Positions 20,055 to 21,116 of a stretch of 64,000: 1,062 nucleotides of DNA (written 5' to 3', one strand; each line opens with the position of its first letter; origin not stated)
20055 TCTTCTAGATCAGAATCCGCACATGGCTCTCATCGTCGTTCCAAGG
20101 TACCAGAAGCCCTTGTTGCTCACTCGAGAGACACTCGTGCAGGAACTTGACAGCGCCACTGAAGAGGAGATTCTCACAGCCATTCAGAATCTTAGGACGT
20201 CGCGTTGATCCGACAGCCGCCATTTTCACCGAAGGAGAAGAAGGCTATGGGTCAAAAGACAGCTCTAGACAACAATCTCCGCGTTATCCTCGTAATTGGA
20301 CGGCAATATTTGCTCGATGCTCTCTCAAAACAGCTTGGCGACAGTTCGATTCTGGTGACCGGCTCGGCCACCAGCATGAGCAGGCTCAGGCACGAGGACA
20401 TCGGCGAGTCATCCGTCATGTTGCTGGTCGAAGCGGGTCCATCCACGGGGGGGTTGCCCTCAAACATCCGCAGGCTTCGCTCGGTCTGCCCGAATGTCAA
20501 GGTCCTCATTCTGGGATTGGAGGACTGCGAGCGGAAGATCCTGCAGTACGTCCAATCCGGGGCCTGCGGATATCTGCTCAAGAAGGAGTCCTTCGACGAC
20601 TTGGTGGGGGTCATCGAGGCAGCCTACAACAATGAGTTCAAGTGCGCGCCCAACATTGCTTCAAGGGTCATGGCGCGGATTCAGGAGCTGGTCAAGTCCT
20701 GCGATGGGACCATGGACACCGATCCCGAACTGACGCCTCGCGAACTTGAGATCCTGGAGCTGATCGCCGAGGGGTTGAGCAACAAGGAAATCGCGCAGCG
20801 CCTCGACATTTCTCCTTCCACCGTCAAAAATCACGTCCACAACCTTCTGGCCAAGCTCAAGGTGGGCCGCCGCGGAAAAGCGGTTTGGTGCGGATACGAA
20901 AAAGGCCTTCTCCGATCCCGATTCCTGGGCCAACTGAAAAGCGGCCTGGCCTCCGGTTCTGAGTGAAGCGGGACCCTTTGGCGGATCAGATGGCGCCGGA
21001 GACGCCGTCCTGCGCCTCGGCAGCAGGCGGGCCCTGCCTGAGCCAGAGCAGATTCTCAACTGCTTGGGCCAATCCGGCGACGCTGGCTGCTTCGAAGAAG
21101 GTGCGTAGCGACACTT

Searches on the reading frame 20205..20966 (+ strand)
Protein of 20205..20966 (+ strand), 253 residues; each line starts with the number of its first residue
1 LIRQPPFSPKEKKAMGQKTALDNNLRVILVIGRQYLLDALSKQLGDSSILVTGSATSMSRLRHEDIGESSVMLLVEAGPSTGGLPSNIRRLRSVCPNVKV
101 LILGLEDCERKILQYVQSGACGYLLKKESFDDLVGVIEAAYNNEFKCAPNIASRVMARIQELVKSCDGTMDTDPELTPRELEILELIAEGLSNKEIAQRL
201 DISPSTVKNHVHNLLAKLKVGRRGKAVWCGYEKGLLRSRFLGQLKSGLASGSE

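Call 5: search_protein_families(library=pfam, proteins=[window:20205-20966:+])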
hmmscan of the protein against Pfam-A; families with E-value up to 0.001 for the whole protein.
window:20205-20966:+ (253 aa): 15 families
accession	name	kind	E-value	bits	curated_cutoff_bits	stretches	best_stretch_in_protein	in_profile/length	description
PF00196.25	GerE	-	6.7e-21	74.1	23.5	1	176-227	3-54/57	Bacterial regulatory proteins, luxR family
PF08281.18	Sigma70_r4_2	-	5.1e-11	42.5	25.7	1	175-218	10-54/54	Sigma-70, region 4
PF13412.12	HTH_24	-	4.6e-08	32.9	21.9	1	178-214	3-41/48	Winged helix-turn-helix DNA-binding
PF13936.12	HTH_38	-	8.3e-08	32.3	27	1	182-212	12-42/44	Helix-turn-helix domain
PF04545.22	Sigma70_r4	-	1.4e-07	31.3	24.1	1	175-219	4-49/50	Sigma-70, region 4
PF13384.12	HTH_23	-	1.5e-07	31.4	24.6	1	181-213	8-40/50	Homeodomain-like domain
PF12840.13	HTH_20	-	5.7e-06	26.7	27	1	181-215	7-43/51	Helix-turn-helix domain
PF08279.18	HTH_11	-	6.6e-05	23.2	25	1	179-218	1-43/55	HTH domain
PF13518.12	HTH_28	-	8.6e-05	23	25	1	181-214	3-36/52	Helix-turn-helix domain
PF09339.16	HTH_IclR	-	0.00017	21.8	22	1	181-215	6-43/52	IclR helix-turn-helix domain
PF13551.12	HTH_29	-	0.0002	21.8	28.1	1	182-212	3-34/64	Winged helix-turn helix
PF02796.21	HTH_7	-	0.00042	20.8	23.8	1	181-208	12-39/45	Helix-turn-helix domain of resolvase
PF14493.12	HTH_40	-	0.00048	20.8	27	0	184-217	6-39/89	Helix-turn-helix domain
PF07638.17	Sigma70_ECF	-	0.00058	20.2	21.1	1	161-217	125-178/185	ECF sigma factor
PF04218.19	CENP-B_N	-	0.0006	19.8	21.2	0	176-211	7-43/53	CENP-B N-terminal DNA-binding domain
